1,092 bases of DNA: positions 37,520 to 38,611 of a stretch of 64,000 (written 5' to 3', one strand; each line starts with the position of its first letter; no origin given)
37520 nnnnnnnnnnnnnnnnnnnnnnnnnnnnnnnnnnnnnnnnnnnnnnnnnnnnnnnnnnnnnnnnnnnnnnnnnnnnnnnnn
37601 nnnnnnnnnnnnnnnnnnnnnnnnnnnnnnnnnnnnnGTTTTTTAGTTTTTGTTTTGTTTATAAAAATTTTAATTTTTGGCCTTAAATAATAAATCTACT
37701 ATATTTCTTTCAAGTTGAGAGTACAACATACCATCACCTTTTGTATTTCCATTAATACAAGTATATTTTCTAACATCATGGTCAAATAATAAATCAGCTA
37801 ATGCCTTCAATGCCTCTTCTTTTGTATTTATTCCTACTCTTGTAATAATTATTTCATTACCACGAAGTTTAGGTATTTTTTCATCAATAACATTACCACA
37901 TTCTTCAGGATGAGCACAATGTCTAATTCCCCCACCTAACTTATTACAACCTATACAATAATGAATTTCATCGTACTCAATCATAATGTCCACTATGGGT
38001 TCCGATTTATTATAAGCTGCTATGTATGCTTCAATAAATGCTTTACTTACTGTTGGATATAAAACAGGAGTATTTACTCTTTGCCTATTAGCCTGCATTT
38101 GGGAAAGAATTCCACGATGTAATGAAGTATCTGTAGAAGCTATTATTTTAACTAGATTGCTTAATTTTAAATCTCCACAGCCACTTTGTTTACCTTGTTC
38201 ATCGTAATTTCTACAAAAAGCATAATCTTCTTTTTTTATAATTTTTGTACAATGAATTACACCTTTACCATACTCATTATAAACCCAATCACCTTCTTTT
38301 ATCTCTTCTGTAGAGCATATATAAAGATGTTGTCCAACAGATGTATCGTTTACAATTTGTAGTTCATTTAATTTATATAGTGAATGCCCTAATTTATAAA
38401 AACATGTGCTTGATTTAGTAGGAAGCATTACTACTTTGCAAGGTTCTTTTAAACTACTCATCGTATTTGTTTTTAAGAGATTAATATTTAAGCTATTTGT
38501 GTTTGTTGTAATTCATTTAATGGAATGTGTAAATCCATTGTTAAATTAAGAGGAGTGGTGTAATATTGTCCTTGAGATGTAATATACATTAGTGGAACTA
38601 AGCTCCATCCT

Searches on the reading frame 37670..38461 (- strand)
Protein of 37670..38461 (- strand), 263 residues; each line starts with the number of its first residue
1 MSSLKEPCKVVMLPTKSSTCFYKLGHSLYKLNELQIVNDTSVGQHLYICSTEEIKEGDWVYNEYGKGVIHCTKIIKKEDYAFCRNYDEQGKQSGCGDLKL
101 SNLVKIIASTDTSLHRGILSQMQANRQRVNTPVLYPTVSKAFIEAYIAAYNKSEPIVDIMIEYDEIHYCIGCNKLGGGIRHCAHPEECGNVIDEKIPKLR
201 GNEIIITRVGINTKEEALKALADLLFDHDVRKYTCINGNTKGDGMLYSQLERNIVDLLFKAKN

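Call 19: search_protein_families(library=phrogs, proteins=[window:37670-38461:-], max_evalue=0.001)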
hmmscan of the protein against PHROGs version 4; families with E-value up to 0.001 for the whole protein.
window:37670-38461:- (263 aa): 1 family
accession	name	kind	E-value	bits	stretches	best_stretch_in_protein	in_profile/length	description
phrog_15656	-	unknown function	9.2e-12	45.7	1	40-164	51-162/231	-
